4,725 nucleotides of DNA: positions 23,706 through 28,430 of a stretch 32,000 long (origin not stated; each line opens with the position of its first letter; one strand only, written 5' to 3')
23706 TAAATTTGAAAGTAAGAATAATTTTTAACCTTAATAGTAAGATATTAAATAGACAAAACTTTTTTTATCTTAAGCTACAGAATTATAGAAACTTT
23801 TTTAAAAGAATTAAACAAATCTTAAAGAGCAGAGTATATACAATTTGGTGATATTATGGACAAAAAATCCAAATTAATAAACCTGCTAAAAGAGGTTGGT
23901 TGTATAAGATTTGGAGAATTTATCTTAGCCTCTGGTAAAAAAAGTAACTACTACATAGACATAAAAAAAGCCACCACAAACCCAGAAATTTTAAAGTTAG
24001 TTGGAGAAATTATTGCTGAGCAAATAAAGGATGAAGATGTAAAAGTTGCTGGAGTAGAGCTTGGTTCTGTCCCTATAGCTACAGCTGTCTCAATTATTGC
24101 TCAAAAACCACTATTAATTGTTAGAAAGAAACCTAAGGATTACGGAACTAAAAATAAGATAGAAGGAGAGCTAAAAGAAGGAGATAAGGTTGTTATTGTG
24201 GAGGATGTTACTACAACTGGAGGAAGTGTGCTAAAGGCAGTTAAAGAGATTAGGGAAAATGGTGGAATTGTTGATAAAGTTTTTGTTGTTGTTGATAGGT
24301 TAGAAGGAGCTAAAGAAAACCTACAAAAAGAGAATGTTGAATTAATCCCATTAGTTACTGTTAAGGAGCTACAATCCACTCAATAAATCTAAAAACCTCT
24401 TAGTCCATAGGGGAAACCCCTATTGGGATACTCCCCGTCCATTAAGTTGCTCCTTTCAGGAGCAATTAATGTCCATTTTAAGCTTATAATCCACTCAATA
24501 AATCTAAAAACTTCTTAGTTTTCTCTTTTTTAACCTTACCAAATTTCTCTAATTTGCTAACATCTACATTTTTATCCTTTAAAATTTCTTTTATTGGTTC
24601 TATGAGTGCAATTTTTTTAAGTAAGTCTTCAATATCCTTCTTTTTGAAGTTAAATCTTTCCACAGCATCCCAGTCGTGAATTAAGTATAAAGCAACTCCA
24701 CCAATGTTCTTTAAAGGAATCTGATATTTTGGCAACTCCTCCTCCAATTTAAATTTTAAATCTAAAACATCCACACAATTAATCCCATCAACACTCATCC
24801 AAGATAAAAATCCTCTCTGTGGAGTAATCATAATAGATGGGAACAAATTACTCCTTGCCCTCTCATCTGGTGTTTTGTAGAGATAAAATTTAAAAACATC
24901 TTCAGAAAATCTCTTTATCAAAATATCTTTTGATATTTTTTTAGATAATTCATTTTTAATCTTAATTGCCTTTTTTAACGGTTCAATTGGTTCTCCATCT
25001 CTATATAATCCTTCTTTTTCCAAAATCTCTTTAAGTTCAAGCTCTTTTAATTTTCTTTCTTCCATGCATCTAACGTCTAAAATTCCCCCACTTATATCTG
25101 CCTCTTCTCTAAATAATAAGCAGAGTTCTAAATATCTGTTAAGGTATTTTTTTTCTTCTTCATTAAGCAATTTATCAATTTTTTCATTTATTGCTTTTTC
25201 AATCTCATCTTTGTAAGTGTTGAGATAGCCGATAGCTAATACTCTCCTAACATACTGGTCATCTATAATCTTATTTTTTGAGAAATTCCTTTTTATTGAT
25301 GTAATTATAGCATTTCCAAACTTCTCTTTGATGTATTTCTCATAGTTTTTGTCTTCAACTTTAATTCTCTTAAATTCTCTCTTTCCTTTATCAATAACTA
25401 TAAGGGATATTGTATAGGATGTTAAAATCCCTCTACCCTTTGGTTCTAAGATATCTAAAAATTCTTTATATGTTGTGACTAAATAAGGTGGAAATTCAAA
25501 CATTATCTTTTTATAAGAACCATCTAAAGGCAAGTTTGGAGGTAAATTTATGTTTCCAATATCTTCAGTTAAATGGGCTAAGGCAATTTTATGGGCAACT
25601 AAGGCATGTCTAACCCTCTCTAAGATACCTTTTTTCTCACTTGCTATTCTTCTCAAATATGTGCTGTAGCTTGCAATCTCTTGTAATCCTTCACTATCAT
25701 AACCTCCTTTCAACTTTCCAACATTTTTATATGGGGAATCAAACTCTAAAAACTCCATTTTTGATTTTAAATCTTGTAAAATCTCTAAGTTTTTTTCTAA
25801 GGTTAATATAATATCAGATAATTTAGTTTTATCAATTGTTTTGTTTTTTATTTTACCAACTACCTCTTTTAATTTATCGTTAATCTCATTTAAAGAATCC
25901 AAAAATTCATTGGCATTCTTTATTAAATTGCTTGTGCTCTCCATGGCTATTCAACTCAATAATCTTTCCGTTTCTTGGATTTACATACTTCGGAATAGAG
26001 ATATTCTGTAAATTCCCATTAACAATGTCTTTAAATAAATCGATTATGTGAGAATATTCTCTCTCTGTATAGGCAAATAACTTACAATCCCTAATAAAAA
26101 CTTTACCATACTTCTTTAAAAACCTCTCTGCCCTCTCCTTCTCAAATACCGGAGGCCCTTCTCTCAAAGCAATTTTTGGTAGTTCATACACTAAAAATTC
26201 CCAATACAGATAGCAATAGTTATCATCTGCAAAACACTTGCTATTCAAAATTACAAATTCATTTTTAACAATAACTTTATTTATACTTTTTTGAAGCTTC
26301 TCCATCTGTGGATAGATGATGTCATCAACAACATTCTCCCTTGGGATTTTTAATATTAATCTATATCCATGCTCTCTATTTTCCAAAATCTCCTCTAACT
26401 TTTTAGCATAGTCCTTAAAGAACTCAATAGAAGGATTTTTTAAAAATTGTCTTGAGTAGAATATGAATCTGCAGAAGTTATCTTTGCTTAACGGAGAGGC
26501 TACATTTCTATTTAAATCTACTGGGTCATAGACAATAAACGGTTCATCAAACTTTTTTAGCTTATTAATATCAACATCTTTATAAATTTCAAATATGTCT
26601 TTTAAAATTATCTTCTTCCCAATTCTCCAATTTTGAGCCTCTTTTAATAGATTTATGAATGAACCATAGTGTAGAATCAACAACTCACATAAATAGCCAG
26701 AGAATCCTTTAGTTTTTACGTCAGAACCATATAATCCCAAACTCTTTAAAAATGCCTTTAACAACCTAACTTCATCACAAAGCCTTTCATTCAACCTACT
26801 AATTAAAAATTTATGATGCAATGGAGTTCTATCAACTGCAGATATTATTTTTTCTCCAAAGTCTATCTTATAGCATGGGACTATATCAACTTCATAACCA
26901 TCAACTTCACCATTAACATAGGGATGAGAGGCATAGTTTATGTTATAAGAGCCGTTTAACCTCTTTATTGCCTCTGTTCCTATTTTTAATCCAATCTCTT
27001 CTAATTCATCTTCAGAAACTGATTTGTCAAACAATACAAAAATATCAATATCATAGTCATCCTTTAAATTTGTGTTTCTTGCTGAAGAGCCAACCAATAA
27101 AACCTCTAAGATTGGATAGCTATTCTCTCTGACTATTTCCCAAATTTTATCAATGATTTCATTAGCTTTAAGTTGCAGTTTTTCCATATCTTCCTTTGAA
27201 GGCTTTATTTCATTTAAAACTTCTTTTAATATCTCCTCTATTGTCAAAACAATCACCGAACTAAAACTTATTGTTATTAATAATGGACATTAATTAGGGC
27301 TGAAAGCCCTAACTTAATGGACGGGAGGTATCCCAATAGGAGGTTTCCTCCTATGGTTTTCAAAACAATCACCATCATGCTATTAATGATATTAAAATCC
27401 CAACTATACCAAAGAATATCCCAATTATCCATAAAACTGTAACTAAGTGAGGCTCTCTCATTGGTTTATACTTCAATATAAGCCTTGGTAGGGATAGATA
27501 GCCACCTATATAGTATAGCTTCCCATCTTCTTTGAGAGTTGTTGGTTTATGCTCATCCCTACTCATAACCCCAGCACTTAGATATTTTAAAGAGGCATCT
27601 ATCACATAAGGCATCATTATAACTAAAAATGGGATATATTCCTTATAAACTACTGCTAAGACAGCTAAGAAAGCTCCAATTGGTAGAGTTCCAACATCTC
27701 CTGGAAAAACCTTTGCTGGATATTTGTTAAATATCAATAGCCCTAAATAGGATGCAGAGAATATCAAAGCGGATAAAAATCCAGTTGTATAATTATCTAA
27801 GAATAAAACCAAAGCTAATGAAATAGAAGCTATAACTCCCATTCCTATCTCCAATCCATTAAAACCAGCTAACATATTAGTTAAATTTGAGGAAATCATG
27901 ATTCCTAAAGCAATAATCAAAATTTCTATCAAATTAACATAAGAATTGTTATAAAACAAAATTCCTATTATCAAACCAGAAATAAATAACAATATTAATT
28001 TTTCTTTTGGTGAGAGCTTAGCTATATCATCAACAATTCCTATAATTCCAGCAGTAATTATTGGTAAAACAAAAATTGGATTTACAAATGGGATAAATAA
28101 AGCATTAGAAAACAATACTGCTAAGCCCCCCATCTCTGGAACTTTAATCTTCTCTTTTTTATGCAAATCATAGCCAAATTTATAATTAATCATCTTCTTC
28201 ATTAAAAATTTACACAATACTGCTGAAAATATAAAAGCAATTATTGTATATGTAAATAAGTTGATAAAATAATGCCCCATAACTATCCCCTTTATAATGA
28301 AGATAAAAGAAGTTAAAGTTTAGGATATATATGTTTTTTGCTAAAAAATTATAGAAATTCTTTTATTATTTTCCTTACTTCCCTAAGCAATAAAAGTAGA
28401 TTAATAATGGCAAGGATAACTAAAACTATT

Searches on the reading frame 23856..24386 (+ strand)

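Call 65: search_protein_families(library=pfam, proteins=[window:23856-24386:+], max_evalue=0.00001)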
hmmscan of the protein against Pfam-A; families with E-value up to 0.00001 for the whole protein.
window:23856-24386:+ (176 aa): 1 family
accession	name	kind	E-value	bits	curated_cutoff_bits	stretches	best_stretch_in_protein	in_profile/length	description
PF00156.33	Pribosyltran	-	2.2e-13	50.3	26.3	1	40-155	6-133/158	Phosphoribosyl transferase domain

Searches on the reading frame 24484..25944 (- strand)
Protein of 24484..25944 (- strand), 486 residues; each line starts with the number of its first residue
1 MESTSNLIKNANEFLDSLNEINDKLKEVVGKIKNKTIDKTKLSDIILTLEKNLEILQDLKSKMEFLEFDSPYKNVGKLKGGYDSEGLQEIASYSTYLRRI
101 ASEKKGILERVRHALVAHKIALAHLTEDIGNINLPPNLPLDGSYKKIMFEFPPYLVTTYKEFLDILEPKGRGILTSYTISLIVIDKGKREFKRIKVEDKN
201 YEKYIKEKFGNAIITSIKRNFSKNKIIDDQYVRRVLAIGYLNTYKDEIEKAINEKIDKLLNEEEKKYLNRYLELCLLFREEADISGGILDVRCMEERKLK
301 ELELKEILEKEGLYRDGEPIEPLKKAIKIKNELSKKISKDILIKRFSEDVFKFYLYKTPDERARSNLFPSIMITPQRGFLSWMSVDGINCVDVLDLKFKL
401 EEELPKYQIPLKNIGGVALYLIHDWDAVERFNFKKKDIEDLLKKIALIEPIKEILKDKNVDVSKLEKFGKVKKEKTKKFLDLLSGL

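Call 65: search_protein_families(library=pfam, proteins=[window:24484-25944:-], max_evalue=0.00001)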
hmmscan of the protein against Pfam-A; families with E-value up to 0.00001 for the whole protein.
window:24484-25944:- (486 aa): 1 family
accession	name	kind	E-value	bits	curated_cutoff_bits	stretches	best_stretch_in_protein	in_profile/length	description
PF04409.17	DUF530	-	2.4e-72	244.5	27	2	132-483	166-520/521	Protein of unknown function (DUF530)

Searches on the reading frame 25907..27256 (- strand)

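Call 65: search_protein_families(library=pfam, proteins=[window:25907-27256:-], max_evalue=0.00001)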
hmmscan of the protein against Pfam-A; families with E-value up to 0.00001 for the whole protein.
window:25907-27256:- (449 aa): 4 families
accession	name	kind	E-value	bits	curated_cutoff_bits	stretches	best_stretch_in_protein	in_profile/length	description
PF09249.16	tRNA_NucTransf2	-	1.9e-42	144.5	27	1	161-281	1-113/113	tRNA nucleotidyltransferase, second domain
PF21133.2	CAA_C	-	1.1e-23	83.9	22.2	1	302-411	8-119/144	CCA-adding enzyme, C-terminal domain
PF01909.29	NTP_transf_2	-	1.5e-19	70.6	21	1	35-147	1-93/93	Nucleotidyltransferase domain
PF18144.7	SMODS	-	3.2e-08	34.4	26.5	1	5-134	2-136/164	Second Messenger Oligonucleotide or Dinucleotide Synthetase domain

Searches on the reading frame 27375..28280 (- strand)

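Call 65: search_protein_families(library=pfam, proteins=[window:27375-28280:-], max_evalue=0.00001)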
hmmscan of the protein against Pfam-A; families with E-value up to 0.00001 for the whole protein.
window:27375-28280:- (301 aa): 1 family
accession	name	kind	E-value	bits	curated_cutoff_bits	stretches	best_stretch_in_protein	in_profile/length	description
PF00953.26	Glycos_transf_4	-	2.9e-26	92.8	27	1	69-211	3-158/160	Glycosyl transferase family 4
